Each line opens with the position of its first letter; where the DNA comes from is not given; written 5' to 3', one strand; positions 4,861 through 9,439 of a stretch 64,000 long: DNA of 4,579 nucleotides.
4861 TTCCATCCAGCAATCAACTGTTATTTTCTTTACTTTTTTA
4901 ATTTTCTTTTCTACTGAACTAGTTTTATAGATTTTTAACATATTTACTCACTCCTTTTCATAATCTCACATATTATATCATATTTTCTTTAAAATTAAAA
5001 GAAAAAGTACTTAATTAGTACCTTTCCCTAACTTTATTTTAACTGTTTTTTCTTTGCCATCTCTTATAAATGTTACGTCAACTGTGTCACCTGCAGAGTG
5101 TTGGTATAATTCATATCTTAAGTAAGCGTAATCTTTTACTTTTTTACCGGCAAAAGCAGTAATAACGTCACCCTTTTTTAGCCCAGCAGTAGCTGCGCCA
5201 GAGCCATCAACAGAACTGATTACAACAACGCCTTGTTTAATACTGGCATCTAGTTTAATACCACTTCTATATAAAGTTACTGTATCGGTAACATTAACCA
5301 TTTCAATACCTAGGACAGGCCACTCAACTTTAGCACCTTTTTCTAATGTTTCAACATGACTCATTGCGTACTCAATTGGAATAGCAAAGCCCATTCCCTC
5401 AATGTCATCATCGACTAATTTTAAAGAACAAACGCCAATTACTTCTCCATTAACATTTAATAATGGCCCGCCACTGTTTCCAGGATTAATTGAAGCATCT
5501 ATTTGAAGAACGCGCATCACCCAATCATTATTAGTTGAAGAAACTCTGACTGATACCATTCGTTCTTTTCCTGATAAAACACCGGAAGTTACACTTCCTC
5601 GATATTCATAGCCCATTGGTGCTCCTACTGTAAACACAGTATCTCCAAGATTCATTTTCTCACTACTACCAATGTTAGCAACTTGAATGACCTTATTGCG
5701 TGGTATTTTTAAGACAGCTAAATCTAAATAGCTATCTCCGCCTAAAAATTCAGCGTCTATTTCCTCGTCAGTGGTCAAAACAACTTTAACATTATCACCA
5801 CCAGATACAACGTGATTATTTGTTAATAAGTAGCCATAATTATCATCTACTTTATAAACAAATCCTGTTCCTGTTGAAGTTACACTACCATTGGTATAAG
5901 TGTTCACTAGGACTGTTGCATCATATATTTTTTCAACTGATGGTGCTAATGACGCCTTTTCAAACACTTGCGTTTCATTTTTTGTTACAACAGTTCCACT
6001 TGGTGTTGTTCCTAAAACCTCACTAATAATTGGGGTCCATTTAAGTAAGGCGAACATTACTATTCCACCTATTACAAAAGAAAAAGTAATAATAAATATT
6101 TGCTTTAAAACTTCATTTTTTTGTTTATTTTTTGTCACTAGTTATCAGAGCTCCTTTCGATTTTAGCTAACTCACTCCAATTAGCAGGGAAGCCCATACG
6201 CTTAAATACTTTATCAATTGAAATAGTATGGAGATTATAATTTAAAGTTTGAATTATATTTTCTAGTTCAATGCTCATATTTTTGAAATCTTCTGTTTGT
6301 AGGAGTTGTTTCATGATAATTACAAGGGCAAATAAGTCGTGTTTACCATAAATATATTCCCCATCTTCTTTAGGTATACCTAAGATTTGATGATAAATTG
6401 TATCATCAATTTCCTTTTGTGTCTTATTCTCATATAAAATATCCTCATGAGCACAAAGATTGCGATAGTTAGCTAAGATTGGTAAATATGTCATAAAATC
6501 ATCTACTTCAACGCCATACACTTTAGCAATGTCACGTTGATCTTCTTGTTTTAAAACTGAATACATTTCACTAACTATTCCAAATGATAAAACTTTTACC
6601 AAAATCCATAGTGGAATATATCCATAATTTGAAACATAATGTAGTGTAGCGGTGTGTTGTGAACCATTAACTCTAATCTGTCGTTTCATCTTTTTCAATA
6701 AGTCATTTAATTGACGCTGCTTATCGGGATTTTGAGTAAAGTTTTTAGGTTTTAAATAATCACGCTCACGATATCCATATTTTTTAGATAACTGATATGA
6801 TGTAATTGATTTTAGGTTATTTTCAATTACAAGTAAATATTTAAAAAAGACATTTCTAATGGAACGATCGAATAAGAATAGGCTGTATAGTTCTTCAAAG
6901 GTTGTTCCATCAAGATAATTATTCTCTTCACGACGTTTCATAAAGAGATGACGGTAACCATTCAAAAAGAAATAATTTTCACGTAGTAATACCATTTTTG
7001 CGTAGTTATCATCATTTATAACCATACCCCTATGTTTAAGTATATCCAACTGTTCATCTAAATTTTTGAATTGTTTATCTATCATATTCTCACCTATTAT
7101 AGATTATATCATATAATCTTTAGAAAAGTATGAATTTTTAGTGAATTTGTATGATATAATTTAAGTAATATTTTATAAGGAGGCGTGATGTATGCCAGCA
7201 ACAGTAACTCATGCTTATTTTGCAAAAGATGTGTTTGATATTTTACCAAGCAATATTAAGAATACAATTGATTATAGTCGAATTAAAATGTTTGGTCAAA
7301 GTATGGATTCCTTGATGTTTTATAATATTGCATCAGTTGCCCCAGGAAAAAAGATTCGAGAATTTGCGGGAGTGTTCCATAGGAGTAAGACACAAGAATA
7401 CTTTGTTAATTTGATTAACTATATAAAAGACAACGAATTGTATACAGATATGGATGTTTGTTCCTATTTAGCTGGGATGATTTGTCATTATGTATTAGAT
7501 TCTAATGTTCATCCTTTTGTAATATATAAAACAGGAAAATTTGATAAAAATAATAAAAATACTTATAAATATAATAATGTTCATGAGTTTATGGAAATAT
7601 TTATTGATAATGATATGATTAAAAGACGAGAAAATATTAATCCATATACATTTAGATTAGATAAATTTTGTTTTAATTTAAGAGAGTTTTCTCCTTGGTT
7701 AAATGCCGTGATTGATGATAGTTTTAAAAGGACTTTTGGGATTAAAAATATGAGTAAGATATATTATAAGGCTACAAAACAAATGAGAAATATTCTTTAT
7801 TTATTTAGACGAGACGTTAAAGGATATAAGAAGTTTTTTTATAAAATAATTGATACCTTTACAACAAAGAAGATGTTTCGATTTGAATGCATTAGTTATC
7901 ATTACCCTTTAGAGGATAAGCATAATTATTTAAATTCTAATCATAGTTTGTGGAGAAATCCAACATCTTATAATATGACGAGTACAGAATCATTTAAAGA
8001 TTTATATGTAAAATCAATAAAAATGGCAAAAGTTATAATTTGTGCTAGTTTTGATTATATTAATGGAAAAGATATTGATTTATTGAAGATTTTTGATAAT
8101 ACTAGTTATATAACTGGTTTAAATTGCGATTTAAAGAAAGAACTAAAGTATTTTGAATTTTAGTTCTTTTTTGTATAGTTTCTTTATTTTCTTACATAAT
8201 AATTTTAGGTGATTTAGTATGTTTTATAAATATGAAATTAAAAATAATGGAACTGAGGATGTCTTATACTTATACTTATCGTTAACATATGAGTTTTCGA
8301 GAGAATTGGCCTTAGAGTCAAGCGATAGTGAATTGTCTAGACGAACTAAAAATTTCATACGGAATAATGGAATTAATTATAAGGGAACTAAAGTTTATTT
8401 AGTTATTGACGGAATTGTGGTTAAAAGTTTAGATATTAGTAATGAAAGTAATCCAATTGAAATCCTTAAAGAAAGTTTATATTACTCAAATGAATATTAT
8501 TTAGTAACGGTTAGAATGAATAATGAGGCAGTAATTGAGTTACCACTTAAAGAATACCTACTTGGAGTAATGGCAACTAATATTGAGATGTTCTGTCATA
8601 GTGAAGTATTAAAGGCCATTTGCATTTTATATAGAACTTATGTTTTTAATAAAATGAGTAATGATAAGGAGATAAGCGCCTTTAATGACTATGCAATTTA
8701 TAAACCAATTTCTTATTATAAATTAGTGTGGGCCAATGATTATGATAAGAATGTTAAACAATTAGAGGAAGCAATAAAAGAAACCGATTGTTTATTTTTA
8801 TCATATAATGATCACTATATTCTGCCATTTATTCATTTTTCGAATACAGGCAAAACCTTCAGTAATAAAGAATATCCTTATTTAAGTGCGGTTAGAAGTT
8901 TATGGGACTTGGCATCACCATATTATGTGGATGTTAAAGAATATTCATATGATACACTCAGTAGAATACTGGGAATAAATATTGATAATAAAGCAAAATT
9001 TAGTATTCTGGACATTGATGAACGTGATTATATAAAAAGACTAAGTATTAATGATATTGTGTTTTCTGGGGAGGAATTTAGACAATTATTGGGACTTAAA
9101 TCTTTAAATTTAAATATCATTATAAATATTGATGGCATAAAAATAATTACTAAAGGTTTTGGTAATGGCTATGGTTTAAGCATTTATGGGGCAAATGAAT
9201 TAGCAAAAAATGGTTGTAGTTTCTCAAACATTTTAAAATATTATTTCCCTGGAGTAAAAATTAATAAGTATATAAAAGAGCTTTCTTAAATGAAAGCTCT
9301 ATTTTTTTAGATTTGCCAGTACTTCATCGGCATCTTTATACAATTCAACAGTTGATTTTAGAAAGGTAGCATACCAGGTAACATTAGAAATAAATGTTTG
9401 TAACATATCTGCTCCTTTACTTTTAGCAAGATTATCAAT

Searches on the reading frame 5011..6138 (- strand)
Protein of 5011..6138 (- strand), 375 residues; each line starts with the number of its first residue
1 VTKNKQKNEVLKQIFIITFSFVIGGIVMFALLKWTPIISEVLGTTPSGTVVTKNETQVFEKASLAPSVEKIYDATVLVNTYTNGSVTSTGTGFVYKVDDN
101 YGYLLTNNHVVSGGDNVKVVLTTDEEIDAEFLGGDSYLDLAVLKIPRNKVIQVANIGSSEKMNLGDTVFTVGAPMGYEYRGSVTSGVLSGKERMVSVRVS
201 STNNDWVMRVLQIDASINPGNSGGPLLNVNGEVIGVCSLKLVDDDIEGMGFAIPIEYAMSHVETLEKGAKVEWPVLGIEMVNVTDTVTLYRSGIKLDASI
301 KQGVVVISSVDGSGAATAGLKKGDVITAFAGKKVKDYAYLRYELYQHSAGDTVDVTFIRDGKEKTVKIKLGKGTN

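Call 5: search_protein_families(library=ncbifam, proteins=[window:5011-6138:-], max_evalue=0.1)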
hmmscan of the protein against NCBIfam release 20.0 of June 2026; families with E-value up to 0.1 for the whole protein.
window:5011-6138:- (375 aa): 21 families
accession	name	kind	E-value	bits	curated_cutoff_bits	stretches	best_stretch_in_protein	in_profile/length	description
NF053637.1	SerProtHtrAspr2045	equivalog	2.8e-78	263.6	650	1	11-374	12-390/394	serine protease HtrA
TIGR02037.1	degP_htrA_DO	subfamily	4.9e-74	249.8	416.2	1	82-372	54-329/434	Do family serine endopeptidase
NF047968.1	SerProtHtrA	equivalog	2e-68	231.4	470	1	58-370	58-357/357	serine protease HtrA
NF041521.1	HhoA_HhoB_HtrA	equivalog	1.3e-62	212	450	1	59-371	28-332/335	HhoA/HhoB/HtrA family serine endopeptidase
NF007526.1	PRK10139.1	equivalog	3.4e-47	161.2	756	1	85-374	88-363/456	serine endoprotease DegQ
NF050055.1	SerProtHtrAMycob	equivalog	8.2e-46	156.9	800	1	44-369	185-497/502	serine protease HtrA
TIGR02038.1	protease_degS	equivalog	1.5e-42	146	422.95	1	21-370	8-346/351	outer membrane-stress sensor serine endopeptidase DegS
NF008147.1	PRK10898.1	equivalog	6.8e-42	143.9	408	1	20-369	8-346/352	outer membrane-stress sensor serine endopeptidase DegS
NF008189.1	PRK10942.1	equivalog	9.1e-40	136.5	720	1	87-372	112-383/477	serine endoprotease DegP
NF040960.1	MamE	equivalog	1.1e-32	113.4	800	2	79-260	114-288/659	magnetosome formation protease MamE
NF033740.0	MarP_fam_protase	equivalog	2.8e-25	89.2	250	1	58-267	180-379/390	MarP family serine protease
NF040961.1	MamO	equivalog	1.6e-11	43.3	800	1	85-263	97-265/648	magnetosome protein MamO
NF041199.1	trx7_PDZ_seleno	equivalog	8e-10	38.2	300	1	292-372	195-274/390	Trx7/PDZ domain-containing (seleno)protein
TIGR00054.1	TIGR00054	equivalog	2.8e-05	23.1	147.55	1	301-363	200-262/421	RIP metalloprotease RseP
NF040965.1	MamP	equivalog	0.00054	19.7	300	1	315-367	147-199/290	magnetosome magnetite formation protein MamP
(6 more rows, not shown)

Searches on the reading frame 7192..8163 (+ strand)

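Call 4: search_protein_families(library=pfam, proteins=[window:7192-8163:+], max_evalue=0.1)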
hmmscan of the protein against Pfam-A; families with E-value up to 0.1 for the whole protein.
window:7192-8163:+ (323 aa): 1 family
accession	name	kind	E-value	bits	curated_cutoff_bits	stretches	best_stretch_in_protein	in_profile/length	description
PF00882.24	Zn_dep_PLPC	-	1.9e-10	41.4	26.8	1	6-174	1-153/167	Zinc dependent phospholipase C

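Call 5: search_protein_families(library=ncbifam, proteins=[window:7192-8163:+], max_evalue=0.1)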
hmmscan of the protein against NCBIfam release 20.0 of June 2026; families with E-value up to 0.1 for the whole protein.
window:7192-8163:+ (323 aa): 0 families

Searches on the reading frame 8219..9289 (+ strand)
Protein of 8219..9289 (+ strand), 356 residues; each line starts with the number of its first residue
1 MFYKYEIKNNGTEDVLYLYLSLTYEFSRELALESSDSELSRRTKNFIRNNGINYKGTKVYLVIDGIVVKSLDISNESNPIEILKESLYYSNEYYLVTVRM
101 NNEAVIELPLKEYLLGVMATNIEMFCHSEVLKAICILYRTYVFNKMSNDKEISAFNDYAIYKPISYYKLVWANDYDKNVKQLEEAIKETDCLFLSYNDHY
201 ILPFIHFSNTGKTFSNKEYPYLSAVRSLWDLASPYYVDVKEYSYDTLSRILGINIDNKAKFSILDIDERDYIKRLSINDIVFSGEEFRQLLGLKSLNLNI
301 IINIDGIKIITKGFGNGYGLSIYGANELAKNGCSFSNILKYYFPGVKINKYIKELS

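Call 4: search_protein_families(library=pfam, proteins=[window:8219-9289:+], max_evalue=0.1)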
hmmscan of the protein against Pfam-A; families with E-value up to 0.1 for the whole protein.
window:8219-9289:+ (356 aa): 1 family
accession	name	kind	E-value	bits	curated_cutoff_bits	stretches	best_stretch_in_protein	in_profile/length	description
PF08486.15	SpoIID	-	5e-10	40.3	23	1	103-196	6-97/97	Stage II sporulation protein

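Call 5: search_protein_families(library=ncbifam, proteins=[window:8219-9289:+], max_evalue=0.1)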
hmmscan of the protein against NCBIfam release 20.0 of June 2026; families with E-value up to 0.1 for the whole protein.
window:8219-9289:+ (356 aa): 2 families
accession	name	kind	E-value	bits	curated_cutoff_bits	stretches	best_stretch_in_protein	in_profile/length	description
TIGR02870.1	spore_II_D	equivalog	1.4e-48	165.8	234.75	1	96-350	59-337/338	stage II sporulation protein D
TIGR02669.1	SpoIID_LytB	domain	2.1e-32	113.1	83.3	1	104-349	2-269/270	SpoIID/LytB domain-containing protein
